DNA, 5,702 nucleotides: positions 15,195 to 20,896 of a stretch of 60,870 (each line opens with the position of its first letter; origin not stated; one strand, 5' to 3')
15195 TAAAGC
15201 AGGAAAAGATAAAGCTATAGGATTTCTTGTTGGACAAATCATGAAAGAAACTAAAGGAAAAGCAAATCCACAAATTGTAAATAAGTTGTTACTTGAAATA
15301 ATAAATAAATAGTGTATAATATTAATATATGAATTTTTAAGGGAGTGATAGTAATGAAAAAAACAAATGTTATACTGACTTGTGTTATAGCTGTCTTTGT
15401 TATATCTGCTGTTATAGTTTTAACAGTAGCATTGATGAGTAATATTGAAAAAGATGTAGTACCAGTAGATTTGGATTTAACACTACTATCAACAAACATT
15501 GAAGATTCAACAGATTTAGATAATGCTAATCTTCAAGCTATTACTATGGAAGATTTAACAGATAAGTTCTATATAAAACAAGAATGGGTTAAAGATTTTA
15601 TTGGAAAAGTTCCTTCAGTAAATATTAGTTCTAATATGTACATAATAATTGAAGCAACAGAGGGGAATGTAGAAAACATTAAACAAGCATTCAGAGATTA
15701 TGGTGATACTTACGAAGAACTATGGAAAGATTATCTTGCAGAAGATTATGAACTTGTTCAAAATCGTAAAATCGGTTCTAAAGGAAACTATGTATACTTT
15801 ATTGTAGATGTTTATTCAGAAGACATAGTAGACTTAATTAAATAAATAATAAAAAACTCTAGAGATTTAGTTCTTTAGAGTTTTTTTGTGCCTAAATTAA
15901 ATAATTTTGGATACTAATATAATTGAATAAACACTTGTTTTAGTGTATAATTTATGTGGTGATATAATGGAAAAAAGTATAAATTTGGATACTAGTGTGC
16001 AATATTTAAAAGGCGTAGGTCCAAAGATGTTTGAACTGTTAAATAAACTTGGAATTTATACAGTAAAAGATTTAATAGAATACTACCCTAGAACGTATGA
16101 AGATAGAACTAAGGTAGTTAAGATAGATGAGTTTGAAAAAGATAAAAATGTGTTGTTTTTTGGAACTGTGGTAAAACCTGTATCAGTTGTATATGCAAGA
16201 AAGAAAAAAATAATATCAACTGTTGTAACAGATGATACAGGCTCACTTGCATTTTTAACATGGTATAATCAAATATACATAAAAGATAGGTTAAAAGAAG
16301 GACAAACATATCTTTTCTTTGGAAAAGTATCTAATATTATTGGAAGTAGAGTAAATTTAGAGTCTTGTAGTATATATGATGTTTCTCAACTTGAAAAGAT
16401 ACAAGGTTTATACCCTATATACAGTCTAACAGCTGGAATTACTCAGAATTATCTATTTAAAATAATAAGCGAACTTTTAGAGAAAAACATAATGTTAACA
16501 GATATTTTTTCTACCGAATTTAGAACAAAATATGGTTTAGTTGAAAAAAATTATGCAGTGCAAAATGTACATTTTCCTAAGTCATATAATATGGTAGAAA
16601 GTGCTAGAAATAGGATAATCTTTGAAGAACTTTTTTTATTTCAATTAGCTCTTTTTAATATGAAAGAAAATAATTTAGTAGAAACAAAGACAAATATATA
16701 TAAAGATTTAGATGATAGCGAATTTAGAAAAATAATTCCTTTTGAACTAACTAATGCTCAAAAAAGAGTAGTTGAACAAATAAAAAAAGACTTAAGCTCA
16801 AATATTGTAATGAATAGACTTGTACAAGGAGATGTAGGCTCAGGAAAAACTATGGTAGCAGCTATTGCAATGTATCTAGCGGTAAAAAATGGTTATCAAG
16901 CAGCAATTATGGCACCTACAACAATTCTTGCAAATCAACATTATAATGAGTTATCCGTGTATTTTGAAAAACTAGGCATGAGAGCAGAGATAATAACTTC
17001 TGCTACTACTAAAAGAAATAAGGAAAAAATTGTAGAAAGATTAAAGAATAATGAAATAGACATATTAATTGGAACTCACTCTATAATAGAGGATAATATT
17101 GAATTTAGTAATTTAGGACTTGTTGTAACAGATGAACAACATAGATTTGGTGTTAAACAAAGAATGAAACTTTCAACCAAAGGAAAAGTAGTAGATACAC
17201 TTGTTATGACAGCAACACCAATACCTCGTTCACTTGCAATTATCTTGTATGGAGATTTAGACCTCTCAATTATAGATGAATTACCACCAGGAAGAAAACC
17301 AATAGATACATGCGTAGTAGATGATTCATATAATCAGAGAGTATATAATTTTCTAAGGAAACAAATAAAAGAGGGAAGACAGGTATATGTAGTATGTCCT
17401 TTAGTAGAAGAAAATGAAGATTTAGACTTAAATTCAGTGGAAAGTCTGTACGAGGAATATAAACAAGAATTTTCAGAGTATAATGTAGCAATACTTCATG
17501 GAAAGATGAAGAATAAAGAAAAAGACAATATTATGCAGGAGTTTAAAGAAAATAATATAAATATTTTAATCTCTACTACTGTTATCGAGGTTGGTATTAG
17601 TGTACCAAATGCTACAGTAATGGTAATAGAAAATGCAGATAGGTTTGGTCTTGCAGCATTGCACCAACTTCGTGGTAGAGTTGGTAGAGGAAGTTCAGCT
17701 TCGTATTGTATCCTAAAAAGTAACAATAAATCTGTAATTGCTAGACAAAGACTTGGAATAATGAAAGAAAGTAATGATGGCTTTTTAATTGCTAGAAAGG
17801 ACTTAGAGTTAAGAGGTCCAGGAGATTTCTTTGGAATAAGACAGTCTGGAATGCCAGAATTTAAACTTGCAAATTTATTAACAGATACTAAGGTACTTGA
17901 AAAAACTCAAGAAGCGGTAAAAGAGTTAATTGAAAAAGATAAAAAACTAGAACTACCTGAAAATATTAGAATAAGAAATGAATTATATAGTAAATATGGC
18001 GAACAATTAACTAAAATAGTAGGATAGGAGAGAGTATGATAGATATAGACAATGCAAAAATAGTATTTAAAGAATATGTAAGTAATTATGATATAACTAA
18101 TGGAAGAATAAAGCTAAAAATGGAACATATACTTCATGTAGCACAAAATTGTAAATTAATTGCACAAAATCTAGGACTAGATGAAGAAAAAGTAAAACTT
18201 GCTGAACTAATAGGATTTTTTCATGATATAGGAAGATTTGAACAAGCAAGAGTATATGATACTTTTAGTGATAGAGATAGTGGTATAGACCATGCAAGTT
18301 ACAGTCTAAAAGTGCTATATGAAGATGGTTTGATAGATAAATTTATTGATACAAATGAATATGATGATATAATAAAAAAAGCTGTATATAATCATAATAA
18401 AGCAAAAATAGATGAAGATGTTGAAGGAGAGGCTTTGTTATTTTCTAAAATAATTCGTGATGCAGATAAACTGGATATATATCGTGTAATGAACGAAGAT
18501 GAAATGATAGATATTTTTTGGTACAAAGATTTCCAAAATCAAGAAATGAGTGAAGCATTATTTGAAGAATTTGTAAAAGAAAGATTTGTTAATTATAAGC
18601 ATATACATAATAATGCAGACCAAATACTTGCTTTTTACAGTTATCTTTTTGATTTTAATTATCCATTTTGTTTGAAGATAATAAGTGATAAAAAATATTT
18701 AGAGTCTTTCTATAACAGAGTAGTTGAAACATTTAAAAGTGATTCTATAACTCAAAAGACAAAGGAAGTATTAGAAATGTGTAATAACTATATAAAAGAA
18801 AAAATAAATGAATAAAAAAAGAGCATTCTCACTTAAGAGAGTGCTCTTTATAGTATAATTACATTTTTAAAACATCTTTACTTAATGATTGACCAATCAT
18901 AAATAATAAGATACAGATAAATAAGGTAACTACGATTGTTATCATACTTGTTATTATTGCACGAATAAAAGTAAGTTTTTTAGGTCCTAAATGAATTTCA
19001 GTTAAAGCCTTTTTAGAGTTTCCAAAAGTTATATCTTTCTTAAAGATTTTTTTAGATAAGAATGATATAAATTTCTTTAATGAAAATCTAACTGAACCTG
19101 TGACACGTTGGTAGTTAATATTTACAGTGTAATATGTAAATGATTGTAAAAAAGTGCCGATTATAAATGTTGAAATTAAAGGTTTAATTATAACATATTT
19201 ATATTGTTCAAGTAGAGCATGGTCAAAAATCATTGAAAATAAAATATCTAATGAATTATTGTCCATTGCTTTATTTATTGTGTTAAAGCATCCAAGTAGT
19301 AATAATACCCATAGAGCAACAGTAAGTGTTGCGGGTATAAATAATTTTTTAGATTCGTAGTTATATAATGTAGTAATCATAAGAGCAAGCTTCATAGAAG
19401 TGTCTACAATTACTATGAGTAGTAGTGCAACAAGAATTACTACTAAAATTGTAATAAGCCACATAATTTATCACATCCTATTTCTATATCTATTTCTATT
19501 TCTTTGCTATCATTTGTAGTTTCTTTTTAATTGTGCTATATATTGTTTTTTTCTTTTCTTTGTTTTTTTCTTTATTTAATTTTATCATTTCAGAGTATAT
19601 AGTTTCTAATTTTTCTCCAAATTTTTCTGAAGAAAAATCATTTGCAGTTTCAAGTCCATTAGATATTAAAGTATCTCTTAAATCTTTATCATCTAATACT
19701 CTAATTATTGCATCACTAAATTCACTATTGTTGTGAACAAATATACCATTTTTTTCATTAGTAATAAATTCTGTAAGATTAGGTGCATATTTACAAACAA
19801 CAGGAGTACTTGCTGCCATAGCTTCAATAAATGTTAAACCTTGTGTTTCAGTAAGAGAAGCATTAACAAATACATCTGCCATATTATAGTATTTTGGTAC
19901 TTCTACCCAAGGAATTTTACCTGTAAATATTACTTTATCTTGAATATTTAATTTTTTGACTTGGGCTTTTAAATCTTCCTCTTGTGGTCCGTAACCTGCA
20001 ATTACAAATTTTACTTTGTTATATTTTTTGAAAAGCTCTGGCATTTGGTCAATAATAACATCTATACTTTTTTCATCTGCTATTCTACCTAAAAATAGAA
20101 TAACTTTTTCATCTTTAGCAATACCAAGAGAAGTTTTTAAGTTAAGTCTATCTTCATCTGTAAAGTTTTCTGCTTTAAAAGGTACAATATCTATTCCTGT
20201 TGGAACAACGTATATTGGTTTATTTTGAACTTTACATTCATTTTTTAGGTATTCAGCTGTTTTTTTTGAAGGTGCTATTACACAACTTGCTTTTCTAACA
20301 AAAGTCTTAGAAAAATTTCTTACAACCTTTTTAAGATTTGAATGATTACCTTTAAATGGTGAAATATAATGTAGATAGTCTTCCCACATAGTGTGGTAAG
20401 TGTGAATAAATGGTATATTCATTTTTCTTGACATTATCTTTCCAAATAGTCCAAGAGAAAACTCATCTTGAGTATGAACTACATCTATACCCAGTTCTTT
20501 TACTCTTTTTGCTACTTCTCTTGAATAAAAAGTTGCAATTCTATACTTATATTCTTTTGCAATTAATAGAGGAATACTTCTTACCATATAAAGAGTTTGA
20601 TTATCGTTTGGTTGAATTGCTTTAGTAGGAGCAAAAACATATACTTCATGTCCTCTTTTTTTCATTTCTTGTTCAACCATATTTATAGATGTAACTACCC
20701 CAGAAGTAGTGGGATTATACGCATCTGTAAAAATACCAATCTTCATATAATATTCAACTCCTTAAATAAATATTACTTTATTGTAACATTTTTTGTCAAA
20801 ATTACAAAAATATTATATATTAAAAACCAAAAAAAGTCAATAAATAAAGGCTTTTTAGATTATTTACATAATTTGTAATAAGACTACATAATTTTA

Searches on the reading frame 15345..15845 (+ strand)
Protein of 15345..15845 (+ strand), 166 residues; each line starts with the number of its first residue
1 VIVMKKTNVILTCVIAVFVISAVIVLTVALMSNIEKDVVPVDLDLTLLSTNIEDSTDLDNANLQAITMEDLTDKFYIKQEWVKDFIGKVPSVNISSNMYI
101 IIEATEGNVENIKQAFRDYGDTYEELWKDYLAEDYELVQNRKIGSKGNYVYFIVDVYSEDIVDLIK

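Call 18: search_protein_families(library=pfam, proteins=[window:15345-15845:+], max_evalue=0.001)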
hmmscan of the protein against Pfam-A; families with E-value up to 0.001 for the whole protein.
window:15345-15845:+ (166 aa): 1 family
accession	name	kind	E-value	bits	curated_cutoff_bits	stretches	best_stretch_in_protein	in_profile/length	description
PF14270.11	DUF4358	-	7.2e-18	65.2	25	1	58-154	3-101/102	Domain of unknown function (DUF4358)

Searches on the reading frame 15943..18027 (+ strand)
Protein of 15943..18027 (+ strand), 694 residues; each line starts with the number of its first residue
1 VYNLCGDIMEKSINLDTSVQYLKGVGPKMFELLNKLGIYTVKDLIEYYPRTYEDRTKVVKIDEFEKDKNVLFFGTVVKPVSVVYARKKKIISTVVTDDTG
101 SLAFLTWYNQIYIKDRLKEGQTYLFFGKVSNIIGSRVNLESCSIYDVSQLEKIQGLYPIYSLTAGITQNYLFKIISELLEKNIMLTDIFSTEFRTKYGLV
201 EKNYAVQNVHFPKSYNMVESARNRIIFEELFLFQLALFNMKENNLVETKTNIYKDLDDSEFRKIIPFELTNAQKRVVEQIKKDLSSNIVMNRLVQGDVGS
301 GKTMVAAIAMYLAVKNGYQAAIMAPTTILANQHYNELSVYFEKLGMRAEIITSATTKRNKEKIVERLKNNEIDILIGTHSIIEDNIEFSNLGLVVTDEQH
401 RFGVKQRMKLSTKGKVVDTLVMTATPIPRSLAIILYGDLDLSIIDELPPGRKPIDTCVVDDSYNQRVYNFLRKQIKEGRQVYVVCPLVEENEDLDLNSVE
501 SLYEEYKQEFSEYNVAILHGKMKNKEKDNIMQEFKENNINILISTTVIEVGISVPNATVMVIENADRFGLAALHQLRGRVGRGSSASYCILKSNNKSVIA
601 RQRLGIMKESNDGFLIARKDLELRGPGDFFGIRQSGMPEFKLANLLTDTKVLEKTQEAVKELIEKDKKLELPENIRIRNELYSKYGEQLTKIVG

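Call 18: search_protein_families(library=pfam, proteins=[window:15943-18027:+], max_evalue=0.001)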
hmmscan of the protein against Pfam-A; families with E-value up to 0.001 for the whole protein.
window:15943-18027:+ (694 aa): 8 families
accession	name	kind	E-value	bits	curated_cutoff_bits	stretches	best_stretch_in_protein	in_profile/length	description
PF17191.10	RecG_wedge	-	2.5e-33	115.4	23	1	19-178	2-158/162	RecG wedge domain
PF00270.35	DEAD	-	1.1e-29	103.8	26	1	270-430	1-163/167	DEAD/DEAH box helicase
PF00271.37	Helicase_C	-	2.8e-28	98.8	23.5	2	469-582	8-108/110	Helicase conserved C-terminal domain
PF19833.4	RecG_dom3_C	-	3.1e-14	53.2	26.8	1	611-681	2-73/87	ATP-dependent DNA helicase RecG, domain 3, C-terminal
PF04851.21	ResIII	-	1.6e-12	48.1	22.5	1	267-426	2-162/164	Type III restriction enzyme, res subunit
PF22590.2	Cas3-like_C_2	-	1.3e-06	29.1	27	1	498-583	14-104/106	CRISPR-associated nuclease/helicase Cas3, C-terminal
PF07517.20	SecA_DEAD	-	5.3e-05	23.1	24.6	1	292-363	93-164/290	SecA DEAD-like domain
PF13604.12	AAA_30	-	0.00023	21.4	27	1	269-410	2-108/191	AAA domain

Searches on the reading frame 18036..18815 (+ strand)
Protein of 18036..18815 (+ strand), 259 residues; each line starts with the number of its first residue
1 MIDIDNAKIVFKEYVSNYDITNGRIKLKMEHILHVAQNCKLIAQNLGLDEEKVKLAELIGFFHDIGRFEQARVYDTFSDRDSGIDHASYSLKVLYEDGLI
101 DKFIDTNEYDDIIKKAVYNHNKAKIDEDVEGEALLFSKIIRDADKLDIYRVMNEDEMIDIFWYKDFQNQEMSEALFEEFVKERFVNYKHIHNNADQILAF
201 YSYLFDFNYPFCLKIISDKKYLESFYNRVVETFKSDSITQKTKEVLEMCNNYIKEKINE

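Call 18: search_protein_families(library=pfam, proteins=[window:18036-18815:+], max_evalue=0.001)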
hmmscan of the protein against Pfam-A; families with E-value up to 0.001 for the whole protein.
window:18036-18815:+ (259 aa): 1 family
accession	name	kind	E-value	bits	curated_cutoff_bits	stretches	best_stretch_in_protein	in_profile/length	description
PF01966.28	HD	-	1.2e-11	45.4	22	1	30-147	3-114/116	HD domain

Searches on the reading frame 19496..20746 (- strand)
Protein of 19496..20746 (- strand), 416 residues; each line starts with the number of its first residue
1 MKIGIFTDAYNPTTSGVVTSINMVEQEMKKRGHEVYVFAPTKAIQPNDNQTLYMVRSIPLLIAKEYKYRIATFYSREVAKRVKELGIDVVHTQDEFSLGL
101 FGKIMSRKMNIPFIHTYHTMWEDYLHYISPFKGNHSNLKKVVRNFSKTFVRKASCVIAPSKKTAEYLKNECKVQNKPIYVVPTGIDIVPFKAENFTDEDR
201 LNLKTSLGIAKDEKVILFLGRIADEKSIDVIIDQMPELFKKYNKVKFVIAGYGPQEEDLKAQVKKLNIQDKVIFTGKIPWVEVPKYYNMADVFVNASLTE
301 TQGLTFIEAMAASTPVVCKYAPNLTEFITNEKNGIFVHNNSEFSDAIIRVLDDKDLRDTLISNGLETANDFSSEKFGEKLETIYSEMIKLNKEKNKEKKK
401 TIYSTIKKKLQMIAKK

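Call 18: search_protein_families(library=pfam, proteins=[window:19496-20746:-], max_evalue=0.001)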
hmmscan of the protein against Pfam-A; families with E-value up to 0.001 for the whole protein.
window:19496-20746:- (416 aa): 8 families
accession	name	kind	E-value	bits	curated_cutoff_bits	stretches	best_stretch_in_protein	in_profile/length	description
PF00534.26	Glycos_transf_1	-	1.9e-42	145.2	26.4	1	202-364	4-169/172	Glycosyl transferases group 1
PF13692.12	Glyco_trans_1_4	-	2.1e-35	122.5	27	1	213-353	1-142/142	Glycosyl transferases group 1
PF13439.12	Glyco_transf_4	-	7.6e-35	120.9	28.5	1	15-187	2-168/170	Glycosyltransferase Family 4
PF13579.12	Glyco_trans_4_4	-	4.6e-17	63.2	29.7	1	16-184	2-158/158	Glycosyl transferase 4-like domain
PF13524.12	Glyco_trans_1_2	-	1.7e-09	38.2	25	1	242-367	12-128/144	Glycosyl transferase-like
PF20706.3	GT4-conflict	-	5.7e-06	26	26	1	113-331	109-323/385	Family 4 Glycosyltransferase in conflict systems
PF13477.12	Glyco_trans_4_2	-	2.1e-05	25.2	23.4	1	26-119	18-108/139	Glycosyl transferase 4-like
PF17157.10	GAPES4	-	0.00063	20.5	27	0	17-71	36-90/98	Gammaproteobacterial periplasmic sensor domain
